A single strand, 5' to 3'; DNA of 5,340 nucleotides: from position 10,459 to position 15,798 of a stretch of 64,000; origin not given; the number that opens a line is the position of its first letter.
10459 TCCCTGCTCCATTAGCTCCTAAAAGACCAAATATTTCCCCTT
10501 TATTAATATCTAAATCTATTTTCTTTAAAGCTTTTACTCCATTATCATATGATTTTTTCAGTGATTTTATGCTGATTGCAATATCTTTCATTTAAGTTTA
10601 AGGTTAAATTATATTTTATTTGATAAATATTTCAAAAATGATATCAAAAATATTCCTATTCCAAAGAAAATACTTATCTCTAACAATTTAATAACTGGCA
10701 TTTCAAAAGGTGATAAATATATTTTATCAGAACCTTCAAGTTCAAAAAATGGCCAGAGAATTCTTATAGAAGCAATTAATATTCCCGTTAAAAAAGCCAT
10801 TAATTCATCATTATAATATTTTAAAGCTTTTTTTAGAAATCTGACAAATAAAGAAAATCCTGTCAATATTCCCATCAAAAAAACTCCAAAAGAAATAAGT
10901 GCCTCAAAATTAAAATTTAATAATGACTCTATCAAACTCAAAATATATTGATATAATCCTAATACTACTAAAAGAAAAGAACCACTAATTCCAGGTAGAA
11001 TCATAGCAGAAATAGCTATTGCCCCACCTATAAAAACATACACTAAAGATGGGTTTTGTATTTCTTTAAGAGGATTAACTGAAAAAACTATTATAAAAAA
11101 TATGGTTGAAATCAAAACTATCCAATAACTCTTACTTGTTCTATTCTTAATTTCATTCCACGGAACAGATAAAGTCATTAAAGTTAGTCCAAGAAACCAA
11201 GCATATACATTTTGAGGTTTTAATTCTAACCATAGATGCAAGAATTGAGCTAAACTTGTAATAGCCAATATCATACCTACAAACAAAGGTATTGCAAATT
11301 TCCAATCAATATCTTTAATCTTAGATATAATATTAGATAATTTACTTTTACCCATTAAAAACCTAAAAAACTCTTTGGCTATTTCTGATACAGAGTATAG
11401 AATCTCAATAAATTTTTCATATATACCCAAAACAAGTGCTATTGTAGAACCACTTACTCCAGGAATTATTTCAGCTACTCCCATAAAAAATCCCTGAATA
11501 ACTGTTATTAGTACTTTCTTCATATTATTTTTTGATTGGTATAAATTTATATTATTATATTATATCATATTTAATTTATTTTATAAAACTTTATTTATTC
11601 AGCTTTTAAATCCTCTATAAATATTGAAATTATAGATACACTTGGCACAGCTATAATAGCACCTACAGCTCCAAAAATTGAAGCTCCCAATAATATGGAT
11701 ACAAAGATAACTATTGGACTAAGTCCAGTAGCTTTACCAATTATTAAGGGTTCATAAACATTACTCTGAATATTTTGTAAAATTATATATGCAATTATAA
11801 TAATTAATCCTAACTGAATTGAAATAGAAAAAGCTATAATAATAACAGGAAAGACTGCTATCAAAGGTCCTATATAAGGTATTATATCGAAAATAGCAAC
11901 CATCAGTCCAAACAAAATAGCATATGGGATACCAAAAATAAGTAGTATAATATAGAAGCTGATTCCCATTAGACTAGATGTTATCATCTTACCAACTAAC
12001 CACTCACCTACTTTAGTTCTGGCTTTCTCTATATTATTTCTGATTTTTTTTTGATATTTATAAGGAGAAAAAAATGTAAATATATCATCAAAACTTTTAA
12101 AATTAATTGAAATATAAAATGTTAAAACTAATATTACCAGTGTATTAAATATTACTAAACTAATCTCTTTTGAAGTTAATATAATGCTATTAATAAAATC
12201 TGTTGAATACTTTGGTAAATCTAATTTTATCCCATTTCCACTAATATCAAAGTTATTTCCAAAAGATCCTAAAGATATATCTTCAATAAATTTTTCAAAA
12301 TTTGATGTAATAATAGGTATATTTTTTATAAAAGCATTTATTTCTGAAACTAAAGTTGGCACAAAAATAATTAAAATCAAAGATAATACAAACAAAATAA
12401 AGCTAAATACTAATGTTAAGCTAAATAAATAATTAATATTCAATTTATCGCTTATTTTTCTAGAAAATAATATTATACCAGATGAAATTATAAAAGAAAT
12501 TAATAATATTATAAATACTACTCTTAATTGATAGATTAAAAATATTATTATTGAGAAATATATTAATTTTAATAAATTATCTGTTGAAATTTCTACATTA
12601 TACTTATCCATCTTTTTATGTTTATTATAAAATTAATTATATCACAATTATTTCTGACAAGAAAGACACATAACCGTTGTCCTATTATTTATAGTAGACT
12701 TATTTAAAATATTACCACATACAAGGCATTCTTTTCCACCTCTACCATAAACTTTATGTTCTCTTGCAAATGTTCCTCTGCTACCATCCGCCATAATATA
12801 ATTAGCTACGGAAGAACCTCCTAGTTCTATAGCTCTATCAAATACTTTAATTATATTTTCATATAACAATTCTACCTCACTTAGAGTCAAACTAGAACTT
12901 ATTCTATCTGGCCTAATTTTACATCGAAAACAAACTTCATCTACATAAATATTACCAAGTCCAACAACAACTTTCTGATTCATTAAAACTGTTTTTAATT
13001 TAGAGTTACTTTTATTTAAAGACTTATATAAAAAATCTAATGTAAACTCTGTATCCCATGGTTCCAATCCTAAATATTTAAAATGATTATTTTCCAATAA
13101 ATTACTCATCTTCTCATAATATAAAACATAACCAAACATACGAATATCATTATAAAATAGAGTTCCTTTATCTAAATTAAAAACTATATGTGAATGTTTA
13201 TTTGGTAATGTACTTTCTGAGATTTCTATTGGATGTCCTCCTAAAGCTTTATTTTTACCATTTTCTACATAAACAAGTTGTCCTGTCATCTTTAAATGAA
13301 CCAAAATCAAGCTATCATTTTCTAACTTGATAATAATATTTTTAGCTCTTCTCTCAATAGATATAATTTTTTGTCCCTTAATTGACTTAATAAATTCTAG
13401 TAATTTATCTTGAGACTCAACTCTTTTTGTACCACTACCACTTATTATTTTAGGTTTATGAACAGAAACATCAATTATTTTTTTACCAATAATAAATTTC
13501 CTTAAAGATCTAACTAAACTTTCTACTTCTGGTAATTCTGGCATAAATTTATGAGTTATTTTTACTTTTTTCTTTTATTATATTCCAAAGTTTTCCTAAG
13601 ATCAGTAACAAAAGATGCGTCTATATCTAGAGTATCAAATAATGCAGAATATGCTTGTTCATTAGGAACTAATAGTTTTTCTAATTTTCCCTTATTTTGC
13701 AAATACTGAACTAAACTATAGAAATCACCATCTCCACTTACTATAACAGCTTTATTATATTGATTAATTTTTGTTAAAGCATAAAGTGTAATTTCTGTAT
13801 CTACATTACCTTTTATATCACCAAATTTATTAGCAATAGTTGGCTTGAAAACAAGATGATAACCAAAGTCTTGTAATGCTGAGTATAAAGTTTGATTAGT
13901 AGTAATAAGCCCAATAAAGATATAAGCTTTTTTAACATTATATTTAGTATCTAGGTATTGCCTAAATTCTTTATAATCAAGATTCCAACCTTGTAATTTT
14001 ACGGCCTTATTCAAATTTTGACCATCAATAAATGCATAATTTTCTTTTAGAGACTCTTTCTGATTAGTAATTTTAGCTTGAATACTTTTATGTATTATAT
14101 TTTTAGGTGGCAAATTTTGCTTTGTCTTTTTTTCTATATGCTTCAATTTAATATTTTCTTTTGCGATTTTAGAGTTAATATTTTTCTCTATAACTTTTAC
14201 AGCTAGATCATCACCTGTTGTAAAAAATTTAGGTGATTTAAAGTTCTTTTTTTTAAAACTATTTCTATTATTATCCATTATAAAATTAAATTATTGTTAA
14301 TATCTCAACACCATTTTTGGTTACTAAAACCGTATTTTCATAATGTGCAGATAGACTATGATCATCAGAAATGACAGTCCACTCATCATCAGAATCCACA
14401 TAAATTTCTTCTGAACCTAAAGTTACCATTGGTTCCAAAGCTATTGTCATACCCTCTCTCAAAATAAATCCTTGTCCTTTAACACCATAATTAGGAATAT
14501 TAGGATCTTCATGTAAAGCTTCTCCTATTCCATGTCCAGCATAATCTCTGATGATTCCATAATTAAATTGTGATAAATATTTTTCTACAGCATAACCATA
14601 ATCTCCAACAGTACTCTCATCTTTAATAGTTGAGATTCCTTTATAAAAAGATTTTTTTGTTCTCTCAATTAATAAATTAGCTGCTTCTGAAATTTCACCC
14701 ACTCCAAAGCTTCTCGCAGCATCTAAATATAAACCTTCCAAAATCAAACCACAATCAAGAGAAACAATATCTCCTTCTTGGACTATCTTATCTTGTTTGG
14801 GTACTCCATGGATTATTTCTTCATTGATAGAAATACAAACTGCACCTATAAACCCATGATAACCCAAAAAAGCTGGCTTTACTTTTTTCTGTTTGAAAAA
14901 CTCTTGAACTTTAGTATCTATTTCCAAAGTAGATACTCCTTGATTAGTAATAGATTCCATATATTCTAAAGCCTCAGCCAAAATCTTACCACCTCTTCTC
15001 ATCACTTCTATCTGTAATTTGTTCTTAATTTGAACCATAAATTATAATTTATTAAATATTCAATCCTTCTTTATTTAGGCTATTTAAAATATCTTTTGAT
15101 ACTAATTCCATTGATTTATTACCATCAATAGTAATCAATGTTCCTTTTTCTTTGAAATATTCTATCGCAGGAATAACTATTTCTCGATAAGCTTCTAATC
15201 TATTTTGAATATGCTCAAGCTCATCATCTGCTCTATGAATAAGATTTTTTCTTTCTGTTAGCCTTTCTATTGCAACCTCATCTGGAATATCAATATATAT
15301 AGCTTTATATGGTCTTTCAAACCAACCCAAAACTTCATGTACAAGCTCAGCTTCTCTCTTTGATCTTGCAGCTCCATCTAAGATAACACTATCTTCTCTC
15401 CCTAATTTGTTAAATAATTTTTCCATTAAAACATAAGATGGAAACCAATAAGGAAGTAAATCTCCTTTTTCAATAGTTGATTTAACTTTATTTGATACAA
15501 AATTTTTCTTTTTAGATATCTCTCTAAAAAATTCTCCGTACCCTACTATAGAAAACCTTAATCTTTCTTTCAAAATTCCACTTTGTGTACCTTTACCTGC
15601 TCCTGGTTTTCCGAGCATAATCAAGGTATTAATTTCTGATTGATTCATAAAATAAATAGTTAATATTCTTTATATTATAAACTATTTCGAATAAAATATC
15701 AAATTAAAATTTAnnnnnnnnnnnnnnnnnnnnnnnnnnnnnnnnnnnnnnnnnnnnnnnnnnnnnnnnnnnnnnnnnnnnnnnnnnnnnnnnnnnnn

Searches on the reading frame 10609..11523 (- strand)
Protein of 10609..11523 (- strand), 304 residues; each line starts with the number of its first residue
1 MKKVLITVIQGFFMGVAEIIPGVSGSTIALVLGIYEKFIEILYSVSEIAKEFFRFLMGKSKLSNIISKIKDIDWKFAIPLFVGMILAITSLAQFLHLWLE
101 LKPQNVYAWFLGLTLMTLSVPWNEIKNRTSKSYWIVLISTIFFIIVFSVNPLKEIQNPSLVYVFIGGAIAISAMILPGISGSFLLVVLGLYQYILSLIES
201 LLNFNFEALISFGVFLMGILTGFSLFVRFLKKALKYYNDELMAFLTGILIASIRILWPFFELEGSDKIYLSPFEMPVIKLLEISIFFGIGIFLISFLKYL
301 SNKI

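Call 10: search_protein_families(library=pfam, proteins=[window:10609-11523:-], max_evalue=0.001)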
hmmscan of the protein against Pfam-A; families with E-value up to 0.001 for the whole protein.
window:10609-11523:- (304 aa): 1 family
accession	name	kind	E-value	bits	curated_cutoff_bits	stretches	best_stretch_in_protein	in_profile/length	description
PF04018.18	VCA0040-like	-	2.9e-57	194.5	26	1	14-261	1-233/246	Undecaprenyl phosphate translocase-like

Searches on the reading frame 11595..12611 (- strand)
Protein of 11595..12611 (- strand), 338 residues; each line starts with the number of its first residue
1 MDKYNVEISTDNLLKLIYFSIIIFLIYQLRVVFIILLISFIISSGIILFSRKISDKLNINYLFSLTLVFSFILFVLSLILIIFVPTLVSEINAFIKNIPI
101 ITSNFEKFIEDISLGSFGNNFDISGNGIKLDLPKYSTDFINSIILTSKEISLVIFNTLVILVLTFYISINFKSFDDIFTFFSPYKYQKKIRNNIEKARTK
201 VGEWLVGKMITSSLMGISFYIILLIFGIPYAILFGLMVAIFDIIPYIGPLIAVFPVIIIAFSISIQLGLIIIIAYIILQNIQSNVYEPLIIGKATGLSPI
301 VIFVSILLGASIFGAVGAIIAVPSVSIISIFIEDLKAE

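Call 10: search_protein_families(library=pfam, proteins=[window:11595-12611:-], max_evalue=0.001)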
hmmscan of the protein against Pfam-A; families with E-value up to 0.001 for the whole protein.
window:11595-12611:- (338 aa): 1 family
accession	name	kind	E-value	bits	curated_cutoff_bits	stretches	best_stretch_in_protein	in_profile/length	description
PF01594.21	AI-2E_transport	-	4.7e-50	171.1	34.3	1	16-335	4-326/327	AI-2E family transporter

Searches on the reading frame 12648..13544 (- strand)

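Call 10: search_protein_families(library=pfam, proteins=[window:12648-13544:-], max_evalue=0.001)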
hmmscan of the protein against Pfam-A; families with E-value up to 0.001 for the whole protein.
window:12648-13544:- (298 aa): 2 families
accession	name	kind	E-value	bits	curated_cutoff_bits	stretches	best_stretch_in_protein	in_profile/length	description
PF01149.29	Fapy_DNA_glyco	-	1e-28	100.7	25.5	1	1-140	1-117/117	Formamidopyrimidine-DNA glycosylase N-terminal domain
PF06831.19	H2TH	-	1.8e-28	98.8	34.7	1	158-247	1-90/93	Formamidopyrimidine-DNA glycosylase H2TH domain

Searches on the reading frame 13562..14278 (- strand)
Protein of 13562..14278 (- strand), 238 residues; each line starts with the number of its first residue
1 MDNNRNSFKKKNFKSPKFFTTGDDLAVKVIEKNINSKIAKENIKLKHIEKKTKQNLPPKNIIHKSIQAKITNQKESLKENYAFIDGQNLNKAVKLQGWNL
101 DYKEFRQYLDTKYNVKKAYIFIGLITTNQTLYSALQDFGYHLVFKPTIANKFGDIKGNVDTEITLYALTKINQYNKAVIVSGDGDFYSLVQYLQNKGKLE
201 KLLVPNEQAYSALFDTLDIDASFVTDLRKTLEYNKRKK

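Call 11: search_protein_families(library=pfam, proteins=[window:13562-14278:-], max_evalue=0.001)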
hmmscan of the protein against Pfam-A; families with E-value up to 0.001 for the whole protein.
window:13562-14278:- (238 aa): 1 family
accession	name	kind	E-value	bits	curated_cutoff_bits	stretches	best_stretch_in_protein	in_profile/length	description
PF01936.24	NYN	-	8.4e-18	65.7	24.2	1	83-209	5-130/145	NYN domain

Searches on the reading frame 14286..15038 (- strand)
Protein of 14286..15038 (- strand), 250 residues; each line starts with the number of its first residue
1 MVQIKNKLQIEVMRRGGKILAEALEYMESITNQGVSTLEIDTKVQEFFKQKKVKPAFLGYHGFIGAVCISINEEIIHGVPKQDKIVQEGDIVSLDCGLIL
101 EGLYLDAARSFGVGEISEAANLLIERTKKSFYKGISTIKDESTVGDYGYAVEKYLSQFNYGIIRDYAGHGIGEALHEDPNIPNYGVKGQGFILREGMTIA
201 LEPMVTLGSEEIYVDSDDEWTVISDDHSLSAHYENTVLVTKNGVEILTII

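Call 11: search_protein_families(library=pfam, proteins=[window:14286-15038:-], max_evalue=0.001)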
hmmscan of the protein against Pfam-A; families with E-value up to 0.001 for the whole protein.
window:14286-15038:- (250 aa): 1 family
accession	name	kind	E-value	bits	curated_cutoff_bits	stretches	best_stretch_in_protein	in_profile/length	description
PF00557.29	Peptidase_M24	-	4e-40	138.3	23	1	12-241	2-208/208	Metallopeptidase family M24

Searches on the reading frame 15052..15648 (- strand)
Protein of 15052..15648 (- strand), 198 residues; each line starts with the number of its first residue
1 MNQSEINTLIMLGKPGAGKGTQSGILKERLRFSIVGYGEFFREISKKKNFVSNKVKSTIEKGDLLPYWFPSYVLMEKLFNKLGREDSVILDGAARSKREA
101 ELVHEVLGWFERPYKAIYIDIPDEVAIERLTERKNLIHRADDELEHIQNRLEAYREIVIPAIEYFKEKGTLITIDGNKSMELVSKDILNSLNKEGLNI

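Call 11: search_protein_families(library=pfam, proteins=[window:15052-15648:-], max_evalue=0.001)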
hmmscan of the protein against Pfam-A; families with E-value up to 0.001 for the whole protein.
window:15052-15648:- (198 aa): 5 families
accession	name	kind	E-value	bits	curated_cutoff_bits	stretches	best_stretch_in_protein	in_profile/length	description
PF00406.28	ADK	-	8.1e-25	88.1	26.8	1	11-169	1-150/151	Adenylate kinase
PF13207.12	AAA_17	-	8.6e-18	65.4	27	1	12-148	1-136/136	AAA domain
PF02223.23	Thymidylate_kin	-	8.5e-09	35.8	27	1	99-187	107-185/185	Thymidylate kinase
PF13238.12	AAA_18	-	6.1e-07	30.4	29.4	1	12-135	4-113/128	AAA domain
PF13671.12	AAA_33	-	2e-06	28.6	27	1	9-139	2-125/143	AAA domain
